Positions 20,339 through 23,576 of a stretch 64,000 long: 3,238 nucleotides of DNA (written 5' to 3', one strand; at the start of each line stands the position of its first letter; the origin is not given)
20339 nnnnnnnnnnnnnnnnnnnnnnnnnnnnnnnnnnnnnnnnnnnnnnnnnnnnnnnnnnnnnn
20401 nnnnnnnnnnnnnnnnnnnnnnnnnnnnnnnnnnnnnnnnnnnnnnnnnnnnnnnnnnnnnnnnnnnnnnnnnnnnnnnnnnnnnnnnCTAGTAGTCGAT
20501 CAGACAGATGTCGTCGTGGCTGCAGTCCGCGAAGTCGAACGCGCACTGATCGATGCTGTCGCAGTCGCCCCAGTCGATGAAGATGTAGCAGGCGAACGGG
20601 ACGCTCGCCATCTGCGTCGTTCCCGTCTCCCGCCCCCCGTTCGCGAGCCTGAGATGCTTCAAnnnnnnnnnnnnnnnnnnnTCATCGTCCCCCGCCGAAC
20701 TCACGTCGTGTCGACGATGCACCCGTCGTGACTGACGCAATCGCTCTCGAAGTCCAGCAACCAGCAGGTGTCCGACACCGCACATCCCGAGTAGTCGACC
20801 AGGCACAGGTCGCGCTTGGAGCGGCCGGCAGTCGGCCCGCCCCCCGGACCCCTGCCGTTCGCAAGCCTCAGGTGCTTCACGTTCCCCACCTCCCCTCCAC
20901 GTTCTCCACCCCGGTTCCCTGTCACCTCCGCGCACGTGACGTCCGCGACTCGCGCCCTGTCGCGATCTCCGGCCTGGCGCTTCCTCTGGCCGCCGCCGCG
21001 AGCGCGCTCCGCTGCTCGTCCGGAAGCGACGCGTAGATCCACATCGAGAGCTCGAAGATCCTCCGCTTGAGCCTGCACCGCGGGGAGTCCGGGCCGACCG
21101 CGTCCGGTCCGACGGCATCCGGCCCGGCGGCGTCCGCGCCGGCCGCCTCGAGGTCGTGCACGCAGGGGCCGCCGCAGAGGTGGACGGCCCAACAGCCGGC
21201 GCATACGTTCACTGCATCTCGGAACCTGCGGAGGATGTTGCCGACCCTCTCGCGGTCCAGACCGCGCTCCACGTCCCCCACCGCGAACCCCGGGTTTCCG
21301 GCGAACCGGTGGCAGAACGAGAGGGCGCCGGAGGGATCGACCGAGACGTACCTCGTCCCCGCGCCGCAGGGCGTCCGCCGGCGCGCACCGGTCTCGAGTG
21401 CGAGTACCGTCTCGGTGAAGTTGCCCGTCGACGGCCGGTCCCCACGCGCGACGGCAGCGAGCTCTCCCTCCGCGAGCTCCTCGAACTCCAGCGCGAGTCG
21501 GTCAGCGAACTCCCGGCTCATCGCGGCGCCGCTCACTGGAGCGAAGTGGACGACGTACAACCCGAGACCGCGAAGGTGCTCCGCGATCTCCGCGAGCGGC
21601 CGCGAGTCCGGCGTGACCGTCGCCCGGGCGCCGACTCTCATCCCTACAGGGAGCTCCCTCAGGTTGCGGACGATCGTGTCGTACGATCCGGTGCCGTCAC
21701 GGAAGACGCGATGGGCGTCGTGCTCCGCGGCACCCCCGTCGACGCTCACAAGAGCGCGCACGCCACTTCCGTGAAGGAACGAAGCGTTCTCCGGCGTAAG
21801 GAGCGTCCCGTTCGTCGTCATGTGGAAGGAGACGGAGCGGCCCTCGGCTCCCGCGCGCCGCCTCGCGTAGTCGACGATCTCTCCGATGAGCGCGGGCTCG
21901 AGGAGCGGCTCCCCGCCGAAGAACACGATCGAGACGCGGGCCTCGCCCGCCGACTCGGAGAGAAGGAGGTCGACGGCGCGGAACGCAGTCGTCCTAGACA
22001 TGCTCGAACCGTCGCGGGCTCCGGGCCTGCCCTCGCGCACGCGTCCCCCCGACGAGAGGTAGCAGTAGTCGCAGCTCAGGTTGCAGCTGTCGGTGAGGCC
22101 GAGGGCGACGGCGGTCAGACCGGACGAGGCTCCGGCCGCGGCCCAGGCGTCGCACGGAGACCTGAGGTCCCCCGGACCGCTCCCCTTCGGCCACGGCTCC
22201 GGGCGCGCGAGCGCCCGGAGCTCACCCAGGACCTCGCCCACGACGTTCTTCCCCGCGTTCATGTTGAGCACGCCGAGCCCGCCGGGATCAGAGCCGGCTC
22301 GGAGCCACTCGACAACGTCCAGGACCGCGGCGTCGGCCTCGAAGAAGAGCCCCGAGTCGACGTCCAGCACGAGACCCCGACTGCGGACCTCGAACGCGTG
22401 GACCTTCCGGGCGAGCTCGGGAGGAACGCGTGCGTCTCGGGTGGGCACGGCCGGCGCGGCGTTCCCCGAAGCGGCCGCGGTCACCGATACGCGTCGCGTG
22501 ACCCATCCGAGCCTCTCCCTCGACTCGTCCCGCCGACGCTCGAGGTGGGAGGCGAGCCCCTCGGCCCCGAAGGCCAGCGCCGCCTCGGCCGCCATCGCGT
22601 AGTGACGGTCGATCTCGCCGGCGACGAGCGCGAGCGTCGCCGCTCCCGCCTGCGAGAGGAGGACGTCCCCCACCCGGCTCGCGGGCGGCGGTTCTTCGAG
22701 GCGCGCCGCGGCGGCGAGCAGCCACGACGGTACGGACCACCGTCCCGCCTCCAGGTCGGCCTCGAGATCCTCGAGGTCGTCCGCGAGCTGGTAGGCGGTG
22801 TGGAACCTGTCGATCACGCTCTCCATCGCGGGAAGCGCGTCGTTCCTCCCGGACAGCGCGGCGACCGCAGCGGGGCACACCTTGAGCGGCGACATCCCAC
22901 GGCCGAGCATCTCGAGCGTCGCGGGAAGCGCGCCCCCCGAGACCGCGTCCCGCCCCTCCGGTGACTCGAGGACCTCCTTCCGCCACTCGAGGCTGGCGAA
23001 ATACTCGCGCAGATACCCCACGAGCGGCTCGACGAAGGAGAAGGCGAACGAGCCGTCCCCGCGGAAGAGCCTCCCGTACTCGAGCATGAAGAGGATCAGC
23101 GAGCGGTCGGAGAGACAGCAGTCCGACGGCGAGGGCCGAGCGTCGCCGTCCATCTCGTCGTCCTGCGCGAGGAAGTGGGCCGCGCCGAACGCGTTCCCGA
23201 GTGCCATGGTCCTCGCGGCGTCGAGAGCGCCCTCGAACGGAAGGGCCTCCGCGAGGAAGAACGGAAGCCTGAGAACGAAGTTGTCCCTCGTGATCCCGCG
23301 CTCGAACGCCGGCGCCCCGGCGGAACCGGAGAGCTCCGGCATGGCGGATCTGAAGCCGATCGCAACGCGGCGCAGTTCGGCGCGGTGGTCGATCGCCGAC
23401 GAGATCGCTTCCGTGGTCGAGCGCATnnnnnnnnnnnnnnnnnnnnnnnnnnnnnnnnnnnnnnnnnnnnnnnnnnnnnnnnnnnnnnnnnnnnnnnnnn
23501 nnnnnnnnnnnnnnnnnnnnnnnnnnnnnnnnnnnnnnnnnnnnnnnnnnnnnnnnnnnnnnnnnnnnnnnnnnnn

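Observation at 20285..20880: Three tandem, uncalled small ORFs encoding Cys/Asp-rich peptides with five C-x(2-4)-D motifs each (putative RiPP precursors)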

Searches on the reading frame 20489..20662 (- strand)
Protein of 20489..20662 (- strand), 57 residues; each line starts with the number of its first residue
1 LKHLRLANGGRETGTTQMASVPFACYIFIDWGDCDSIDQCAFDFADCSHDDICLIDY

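Call 8: search_protein_families(library=pfam, proteins=[window:20489-20662:-], max_evalue=10)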
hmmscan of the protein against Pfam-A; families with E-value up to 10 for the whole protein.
window:20489-20662:- (57 aa): 0 families

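Call 9: search_protein_families(library=ncbifam, proteins=[window:20489-20662:-], max_evalue=1)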
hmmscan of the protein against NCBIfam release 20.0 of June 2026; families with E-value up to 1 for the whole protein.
window:20489-20662:- (57 aa): 0 families

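Call 40: find_homologous_proteins(query=A5, max_evalue=0.01)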
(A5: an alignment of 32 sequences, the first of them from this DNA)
Query A5 (32 sequences) (57 aa, profile of the alignment): 142 proteins with E <= 0.01 among 395 candidates; the best 120 are listed.
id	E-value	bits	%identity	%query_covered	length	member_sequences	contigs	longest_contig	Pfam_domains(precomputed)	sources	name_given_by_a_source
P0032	1.3e-22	97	55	100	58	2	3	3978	-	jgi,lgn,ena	-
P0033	1.5e-22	97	59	100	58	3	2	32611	-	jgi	jgi:hypothetical protein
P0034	1.8e-22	97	59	100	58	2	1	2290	-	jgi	jgi:hypothetical protein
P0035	8.9e-22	95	57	100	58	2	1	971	-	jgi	jgi:hypothetical protein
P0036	9.4e-22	95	63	100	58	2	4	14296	-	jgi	jgi:hypothetical protein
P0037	1.1e-21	94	60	100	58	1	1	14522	-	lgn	-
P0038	1.1e-21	94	59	100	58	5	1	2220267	-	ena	-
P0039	1.3e-21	94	54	100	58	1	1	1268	-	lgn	-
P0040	1.3e-21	94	58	100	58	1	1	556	-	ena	-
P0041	1.6e-21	94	60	100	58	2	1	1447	-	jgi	jgi:hypothetical protein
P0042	2.3e-21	93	55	100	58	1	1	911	-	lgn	-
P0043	2.7e-21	93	55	100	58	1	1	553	-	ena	-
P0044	3.5e-21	93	59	100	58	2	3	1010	-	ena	-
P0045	6.0e-21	92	57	100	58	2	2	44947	-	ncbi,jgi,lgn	-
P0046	6.1e-21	92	57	100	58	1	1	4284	-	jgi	jgi:hypothetical protein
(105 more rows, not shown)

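Call 76: search_solved_structures(query=A5, max_evalue=10, show_alignments=3)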
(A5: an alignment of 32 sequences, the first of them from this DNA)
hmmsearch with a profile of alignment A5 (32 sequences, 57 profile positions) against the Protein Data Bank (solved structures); distinct sequences matched with E-value up to 10: 0.

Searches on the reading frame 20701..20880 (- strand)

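Call 8: search_protein_families(library=pfam, proteins=[window:20701-20880:-], max_evalue=10)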
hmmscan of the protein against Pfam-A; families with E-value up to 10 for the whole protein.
window:20701-20880:- (59 aa): 1 family
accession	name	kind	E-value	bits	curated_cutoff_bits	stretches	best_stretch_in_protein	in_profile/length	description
PF16900.11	REPA_OB_2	-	0.21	12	27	1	21-40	38-57/98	Replication protein A OB domain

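Call 9: search_protein_families(library=ncbifam, proteins=[window:20701-20880:-], max_evalue=1)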
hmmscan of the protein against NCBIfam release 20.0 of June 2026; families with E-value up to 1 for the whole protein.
window:20701-20880:- (59 aa): 0 families

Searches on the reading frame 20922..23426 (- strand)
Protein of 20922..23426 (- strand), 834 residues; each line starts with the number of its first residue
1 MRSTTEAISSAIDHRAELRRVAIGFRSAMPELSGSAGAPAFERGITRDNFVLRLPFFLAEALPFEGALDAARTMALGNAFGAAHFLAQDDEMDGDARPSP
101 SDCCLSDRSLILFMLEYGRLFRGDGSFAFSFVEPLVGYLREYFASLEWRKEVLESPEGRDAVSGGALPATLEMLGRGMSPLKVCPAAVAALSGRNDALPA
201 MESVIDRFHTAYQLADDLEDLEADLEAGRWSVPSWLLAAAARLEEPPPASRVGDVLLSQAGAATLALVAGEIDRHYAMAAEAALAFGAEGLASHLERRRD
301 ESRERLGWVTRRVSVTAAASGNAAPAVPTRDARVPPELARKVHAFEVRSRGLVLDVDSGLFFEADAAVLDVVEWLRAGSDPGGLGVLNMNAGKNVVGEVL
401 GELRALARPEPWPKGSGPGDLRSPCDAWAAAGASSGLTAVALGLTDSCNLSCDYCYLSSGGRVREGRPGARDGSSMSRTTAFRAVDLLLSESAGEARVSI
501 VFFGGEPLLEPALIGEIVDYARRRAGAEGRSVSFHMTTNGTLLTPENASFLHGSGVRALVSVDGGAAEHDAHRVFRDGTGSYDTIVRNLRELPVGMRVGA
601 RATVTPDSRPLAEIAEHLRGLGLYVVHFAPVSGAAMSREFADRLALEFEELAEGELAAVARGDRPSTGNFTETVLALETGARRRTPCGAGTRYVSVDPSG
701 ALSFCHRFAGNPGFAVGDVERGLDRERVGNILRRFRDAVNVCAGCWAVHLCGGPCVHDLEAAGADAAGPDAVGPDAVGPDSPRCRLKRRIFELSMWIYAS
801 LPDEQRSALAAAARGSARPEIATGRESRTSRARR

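Call 6: search_protein_families(library=pfam, proteins=[window:20922-23426:-], max_evalue=0.01)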
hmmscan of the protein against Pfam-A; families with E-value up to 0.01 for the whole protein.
window:20922-23426:- (834 aa): 2 families
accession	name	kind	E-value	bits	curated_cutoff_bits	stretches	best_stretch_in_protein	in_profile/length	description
PF04055.27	Radical_SAM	-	1.8e-15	57.9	29.5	1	444-592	3-136/166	Radical SAM superfamily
PF13353.11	Fer4_12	-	0.00019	22.2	22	1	446-555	13-110/137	4Fe-4S single cluster domain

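Call 9: search_protein_families(library=ncbifam, proteins=[window:20922-23426:-], max_evalue=1)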
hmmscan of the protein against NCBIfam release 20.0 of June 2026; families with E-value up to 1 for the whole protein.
window:20922-23426:- (834 aa): 63 families (the best 25 are shown)
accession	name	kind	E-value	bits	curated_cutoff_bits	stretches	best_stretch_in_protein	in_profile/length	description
NF047865.1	rSAM_PapB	equivalog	2.5e-76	257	340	1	437-762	2-323/330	PapB family radical SAM/SPASM ranthipeptide maturase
TIGR03906.1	quino_hemo_SAM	equivalog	1.1e-74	251.8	453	1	341-766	2-425/467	quinohemoprotein amine dehydrogenase maturation protein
TIGR04064.1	rSAM_nif11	equivalog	6.4e-62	209.8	518.7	1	430-809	70-444/459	nif11-like peptide radical SAM maturase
TIGR03974.1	rSAM_six_Cys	equivalog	6.8e-49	166.9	425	1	342-756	1-417/451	thioether cross-link-forming SCIFF peptide maturase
TIGR04068.1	rSAM_ocin_clost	equivalog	1.3e-47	162.8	500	2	435-592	81-232/462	Cys-rich peptide radical SAM maturase CcpM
NF040492.1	not_ScfB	exception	1.7e-42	145.8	855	1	341-758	3-418/450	ScfB-related radical SAM/SPASM orphan maturase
NF035951.1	rSAM_RumMC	equivalog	2e-33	115.8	720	2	435-596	109-263/510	RumMC family radical SAM sactipeptide maturase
TIGR04280.1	geopep_mat_rSAM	hypoth_equivalog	8e-33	114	400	1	438-755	84-392/428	geopeptide radical SAM maturase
NF038170.1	lachnocin_rSAM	equivalog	2.5e-29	102.5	550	2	437-592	75-223/440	lachnocin radical SAM maturase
TIGR04115.1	rSAM_Cxxx_rpt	equivalog_domain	5.8e-29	101.7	350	1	440-752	4-323/359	radical SAM peptide maturase, CXXX-repeat target family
TIGR03978.1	rSAM_paired_1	equivalog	1.4e-23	83.4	370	1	444-610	89-248/466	His-Xaa-Ser system radical SAM maturase HxsB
TIGR04148.1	GG_samocin_CFB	equivalog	2.8e-23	82.8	300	1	437-592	16-170/411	radical SAM peptide maturase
TIGR04163.1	rSAM_cobopep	equivalog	2.8e-23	82.3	375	1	439-761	65-393/428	peptide-modifying radical SAM enzyme CbpB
NF041707.1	rSAM_YhhB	equivalog_domain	1e-20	74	445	1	438-607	2-172/369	cyclophane-forming radical SAM/SPASM peptide maturase YhhB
NF041298.1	rSAM_mat_DynA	equivalog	6.6e-20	71.4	450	1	445-756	8-322/356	dynobactin maturation radical SAM/SPASM protein DynA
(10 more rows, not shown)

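Call 12: find_homologous_proteins(query=window:20922-23426:-, max_evalue=1e-20)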
Query window:20922-23426:- (834 aa): 31 proteins with E <= 1e-20 among 8000 candidates.
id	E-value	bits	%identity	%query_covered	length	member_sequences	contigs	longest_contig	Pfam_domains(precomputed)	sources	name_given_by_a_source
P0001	0.0e+0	1786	100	97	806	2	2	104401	PF04055.28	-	-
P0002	0.0e+0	1321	75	98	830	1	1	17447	PF04055.28,PF13353.12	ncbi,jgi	-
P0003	2.8e-251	855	54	98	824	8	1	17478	PF04055.28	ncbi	-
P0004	7.0e-213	728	52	94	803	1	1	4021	PF04055.28,PF13353.12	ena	-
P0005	1.5e-210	720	52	94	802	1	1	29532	PF04055.28,PF13353.12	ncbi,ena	-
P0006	4.6e-210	718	51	94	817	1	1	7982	PF04055.28,PF13353.12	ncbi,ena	-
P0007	2.4e-208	713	50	98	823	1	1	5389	PF04055.28,PF13353.12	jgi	-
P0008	2.6e-207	709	48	98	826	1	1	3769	PF04055.28,PF13353.12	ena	-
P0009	4.6e-206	705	50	98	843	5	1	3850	PF04055.28,PF13353.12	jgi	jgi:uncharacterized protein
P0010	2.9e-202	692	51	93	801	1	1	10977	PF04055.28,PF13353.12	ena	-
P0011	1.2e-201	690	49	98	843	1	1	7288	PF04055.28,PF13353.12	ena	-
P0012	5.6e-200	685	49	94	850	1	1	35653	PF04055.28,PF13353.12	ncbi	ncbi:MAG: radical SAM protein [Candidatus Eisenbacteria bacterium]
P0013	2.4e-199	683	45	97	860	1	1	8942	PF04055.28,PF13353.12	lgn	-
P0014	4.7e-199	682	50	93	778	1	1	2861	PF04055.28,PF13353.12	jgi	jgi:radical SAM protein with 4Fe4S-binding SPASM domain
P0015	7.1e-198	678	50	94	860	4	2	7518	PF04055.28,PF13353.12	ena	-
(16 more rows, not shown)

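Call 14: find_related_loci(query=A2, collection=genome_contigs, flank=6000)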
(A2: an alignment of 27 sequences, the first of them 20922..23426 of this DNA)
Query A2 (834 aa) in genome_contigs; peptide patterns used: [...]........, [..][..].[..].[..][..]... (x = any residue, [..] = any of these).
599 stretches matched a pattern (row limit reached: there are more); 576 encode a relative of the query (tblastn E <= 1e-3); the best 80 are kept; 78 distinct loci.
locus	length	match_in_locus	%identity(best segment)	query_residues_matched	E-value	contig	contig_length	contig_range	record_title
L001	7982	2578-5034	50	10-827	0e+0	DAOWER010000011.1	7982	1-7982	MAG TPA_asm: Candidatus Eisenbacteria bacterium isolate CSMAG_1944 CSMAG_1944_k141_6043877_length_7982_cov_15.3471, whol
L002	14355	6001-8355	43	4-805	0e+0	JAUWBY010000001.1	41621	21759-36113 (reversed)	MAG: Candidatus Eisenbacteria bacterium isolate CSMAG_2124 CSMAG_2124_k141_187437_length_41621_cov_10.0000, whole genome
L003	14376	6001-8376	42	9-817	0e+0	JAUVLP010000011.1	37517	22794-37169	MAG: Candidatus Eisenbacteria bacterium isolate CSMAG_509 CSMAG_509_k141_399747_length_37517_cov_12.8499, whole genome s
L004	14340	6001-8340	43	9-805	4e-178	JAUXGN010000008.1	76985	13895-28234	MAG: Candidatus Eisenbacteria bacterium isolate CSMAG_2930 CSMAG_2930_k117_481094_length_76985_cov_17.8847, whole genome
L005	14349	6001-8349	49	44-831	0e+0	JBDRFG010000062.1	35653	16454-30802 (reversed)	MAG: Candidatus Eisenbacteria bacterium isolate MEGAHIT-group-1.358 k141_13447925, whole genome shotgun sequence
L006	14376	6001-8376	53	12-830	0e+0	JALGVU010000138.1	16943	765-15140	MAG: bacterium isolate Meg19_46_Bin_182 Meg19_46_Bin_182_scaffold_25363, whole genome shotgun sequence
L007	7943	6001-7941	40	7-668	1e-120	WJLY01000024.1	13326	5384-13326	MAG: Candidatus Effluviviaceae Genus IV sp. isolate Bin_501 k141_291124, whole genome shotgun sequence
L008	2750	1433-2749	42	44-501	8e-75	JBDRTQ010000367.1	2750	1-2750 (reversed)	MAG: Candidatus Eisenbacteria bacterium isolate MEGAHIT-group-3.92 k141_754551, whole genome shotgun sequence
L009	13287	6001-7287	33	338-769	2e-58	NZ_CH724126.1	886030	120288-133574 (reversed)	Neptuniibacter caesariensis strain MED92 scf_1099521380393, whole genome shotgun sequence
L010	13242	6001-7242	36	343-758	2e-58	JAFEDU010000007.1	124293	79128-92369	MAG: Proteobacteria bacterium isolate SZAS-89 LIN-502__7__length-124293, whole genome shotgun sequence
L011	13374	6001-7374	30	338-805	6e-58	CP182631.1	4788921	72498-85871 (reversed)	Colwellia sp. RE-S-Sl-9 chromosome, complete genome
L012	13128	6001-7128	31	435-827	5e-58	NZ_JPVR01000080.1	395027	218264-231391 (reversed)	Lysinibacillus boronitolerans JCM 21713 = 10a = NBRC 103108 contig2, whole genome shotgun sequence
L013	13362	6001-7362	31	334-801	8e-57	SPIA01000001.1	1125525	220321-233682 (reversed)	Gammaproteobacteria bacterium LSUCC0057 scaffold_0, whole genome shotgun sequence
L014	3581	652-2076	31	343-825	4e-57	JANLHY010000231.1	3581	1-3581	MAG: Candidatus Brocadiaceae bacterium isolate S40-1 k99_289858, whole genome shotgun sequence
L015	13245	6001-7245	36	343-758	2e-57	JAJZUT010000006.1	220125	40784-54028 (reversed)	MAG: Proteobacteria bacterium isolate SKS4.bin46 NODE_52_length_220125_cov_5.868222, whole genome shotgun sequence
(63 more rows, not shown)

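Call 25: find_related_loci(query=A2, collection=metagenome_contigs, flank=4000)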
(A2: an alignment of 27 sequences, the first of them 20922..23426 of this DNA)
Query A2 (834 aa) in metagenome_contigs; peptide patterns used: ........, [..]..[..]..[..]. (x = any residue, [..] = any of these).
600 stretches matched a pattern (row limit reached: there are more); 512 encode a relative of the query (tblastn E <= 1e-3); the best 80 are kept; 80 distinct loci.
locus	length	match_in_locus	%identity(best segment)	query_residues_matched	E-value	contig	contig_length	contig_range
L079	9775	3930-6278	47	12-829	0e+0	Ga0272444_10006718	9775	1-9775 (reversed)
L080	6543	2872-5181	49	44-826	0e+0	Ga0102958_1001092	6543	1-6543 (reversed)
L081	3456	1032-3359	46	12-809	0e+0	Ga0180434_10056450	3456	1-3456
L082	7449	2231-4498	46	44-828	5e-175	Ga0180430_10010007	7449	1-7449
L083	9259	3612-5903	44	45-833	1e-162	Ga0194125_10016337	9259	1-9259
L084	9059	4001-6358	45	1-809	8e-152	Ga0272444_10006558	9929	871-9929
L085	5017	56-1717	46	265-824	1e-137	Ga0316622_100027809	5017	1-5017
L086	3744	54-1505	54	342-831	2e-139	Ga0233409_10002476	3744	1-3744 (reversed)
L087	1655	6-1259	52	389-821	2e-128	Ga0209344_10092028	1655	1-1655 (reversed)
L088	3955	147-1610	48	323-827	5e-119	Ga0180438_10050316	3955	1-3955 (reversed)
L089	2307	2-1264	45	360-813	2e-101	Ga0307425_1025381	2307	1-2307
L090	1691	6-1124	46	423-815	2e-101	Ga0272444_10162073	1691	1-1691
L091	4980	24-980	47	485-815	1e-84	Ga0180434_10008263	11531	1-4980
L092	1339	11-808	57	556-831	1e-80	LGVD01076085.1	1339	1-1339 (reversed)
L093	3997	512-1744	37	343-758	2e-59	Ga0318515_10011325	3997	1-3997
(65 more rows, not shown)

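Call 33: search_solved_structures(query=window:20922-23426:-, max_evalue=0.001)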
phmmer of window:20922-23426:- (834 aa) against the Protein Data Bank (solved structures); distinct sequences matched with E-value up to 0.001: 6.
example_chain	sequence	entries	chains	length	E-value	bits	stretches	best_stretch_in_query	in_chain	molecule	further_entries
5wgg_A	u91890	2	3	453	2.9e-42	148.2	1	341-757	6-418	Radical SAM domain protein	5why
9gm3_A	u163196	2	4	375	1.2e-12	50.3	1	437-595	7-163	ChlB radical SAM domain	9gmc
8vpo_A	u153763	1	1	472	2.5e-12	49.2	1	437-592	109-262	Radical SAM core domain-containing protein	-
6efn_A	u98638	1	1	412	7.6e-05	24.5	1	439-658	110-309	Sporulation killing factor maturation protein SkfB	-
4k37_A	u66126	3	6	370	0.00039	22.1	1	445-585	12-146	Anaerobic sulfatase-maturating enzyme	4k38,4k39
4k36_A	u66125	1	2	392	0.00044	22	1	445-585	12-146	Anaerobic sulfatase-maturating enzyme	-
